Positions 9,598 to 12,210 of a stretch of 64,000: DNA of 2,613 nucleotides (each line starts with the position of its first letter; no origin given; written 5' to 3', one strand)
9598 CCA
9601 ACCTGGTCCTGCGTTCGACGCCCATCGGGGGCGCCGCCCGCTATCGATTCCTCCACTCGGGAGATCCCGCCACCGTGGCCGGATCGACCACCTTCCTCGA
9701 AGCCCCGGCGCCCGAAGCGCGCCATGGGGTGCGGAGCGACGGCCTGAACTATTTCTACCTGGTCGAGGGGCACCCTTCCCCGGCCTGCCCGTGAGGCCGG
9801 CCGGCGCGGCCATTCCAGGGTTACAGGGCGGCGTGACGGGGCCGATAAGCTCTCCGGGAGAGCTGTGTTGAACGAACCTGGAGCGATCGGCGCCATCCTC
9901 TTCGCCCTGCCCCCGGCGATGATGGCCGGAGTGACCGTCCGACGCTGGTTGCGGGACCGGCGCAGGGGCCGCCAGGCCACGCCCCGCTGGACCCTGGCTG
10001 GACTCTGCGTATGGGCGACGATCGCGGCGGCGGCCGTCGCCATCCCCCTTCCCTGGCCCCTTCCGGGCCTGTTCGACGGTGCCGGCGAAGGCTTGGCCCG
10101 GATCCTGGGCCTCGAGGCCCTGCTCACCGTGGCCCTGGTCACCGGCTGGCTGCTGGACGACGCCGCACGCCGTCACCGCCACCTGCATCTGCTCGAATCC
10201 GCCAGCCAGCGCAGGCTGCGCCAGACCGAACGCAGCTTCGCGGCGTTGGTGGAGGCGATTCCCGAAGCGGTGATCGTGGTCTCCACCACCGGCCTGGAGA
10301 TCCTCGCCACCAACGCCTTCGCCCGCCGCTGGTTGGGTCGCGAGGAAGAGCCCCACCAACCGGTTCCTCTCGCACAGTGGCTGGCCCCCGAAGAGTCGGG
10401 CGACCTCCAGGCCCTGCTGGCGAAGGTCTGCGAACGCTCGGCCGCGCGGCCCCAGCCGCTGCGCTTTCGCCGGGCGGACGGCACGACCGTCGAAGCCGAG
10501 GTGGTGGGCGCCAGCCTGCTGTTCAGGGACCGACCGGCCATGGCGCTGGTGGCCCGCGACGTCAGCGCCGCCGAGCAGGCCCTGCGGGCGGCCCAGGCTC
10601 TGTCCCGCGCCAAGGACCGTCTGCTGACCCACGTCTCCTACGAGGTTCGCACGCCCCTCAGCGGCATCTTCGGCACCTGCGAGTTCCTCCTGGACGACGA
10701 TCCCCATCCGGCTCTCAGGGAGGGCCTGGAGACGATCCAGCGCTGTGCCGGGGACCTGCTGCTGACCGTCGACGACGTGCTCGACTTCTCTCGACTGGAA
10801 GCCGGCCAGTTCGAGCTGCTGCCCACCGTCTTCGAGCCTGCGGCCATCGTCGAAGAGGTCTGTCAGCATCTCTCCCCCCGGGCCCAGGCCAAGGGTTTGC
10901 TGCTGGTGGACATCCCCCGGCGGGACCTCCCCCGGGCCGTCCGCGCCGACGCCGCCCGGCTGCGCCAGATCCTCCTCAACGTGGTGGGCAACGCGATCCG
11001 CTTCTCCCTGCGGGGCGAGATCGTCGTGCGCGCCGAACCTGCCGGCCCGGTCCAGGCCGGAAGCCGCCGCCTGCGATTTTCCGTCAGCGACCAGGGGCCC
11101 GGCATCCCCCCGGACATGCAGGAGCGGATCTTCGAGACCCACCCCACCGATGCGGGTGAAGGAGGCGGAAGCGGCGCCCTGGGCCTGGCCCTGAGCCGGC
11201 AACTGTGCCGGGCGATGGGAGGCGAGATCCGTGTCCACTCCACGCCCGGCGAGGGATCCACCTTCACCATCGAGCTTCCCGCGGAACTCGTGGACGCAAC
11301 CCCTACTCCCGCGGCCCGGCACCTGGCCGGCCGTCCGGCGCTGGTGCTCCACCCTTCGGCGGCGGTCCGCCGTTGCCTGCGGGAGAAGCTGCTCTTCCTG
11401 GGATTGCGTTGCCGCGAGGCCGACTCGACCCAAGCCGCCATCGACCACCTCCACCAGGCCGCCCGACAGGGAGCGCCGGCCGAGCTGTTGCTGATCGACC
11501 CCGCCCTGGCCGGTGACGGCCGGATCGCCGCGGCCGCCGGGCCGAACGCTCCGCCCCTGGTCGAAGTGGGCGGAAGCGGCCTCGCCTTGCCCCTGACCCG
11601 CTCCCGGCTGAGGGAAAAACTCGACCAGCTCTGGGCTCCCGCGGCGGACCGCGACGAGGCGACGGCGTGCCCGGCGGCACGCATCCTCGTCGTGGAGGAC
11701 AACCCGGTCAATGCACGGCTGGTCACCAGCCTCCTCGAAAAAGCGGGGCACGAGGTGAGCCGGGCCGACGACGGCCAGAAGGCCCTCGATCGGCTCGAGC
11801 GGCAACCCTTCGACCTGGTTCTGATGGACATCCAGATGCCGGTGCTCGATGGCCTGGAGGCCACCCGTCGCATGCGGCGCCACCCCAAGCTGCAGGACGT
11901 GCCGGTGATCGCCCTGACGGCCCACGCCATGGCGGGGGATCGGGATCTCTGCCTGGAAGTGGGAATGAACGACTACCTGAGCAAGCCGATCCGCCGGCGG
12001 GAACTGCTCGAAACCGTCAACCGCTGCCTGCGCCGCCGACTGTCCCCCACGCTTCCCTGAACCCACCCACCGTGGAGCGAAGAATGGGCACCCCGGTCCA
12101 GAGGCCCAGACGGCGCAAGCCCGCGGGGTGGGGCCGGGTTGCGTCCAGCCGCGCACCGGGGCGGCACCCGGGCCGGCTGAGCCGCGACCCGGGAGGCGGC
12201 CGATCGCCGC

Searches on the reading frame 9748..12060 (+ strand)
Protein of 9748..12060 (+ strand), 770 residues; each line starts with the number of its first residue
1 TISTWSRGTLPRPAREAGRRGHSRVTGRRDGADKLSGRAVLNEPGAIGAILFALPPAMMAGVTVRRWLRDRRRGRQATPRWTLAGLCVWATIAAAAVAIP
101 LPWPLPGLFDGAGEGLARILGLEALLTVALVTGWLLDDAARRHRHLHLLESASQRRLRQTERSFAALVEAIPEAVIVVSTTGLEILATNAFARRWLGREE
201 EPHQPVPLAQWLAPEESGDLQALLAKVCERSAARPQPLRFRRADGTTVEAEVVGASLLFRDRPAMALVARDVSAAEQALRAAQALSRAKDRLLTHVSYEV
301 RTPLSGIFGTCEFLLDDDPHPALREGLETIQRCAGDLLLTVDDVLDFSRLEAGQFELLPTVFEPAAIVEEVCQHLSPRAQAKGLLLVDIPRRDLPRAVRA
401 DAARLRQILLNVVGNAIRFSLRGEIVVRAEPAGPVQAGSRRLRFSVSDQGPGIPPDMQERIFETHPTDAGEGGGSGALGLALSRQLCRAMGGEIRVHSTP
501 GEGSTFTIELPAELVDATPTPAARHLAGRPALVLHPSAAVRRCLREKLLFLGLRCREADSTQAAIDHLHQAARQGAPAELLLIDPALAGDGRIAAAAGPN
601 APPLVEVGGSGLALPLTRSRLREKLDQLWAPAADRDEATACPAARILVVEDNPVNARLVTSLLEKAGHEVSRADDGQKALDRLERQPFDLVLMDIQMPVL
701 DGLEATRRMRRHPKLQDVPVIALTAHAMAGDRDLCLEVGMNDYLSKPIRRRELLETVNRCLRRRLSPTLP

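Call 42: search_protein_families(library=pfam, proteins=[window:9748-12060:+])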
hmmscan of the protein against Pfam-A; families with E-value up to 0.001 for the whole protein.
window:9748-12060:+ (770 aa): 4 families
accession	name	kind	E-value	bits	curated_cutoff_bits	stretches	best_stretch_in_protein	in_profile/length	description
PF00072.30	Response_reg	-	4.5e-33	114.2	30.2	1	646-757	1-110/111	Response regulator receiver domain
PF02518.31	HATPase_c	-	9.7e-28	97.3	26.4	1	401-513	2-110/111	Histidine kinase-, DNA gyrase B-, and HSP90-like ATPase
PF00512.31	HisKA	-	2.5e-15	56.7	26.9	1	288-353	1-66/66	His Kinase A (phospho-acceptor) domain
PF08448.16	PAS_4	-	0.00079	20.1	23.1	0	168-273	1-106/110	PAS fold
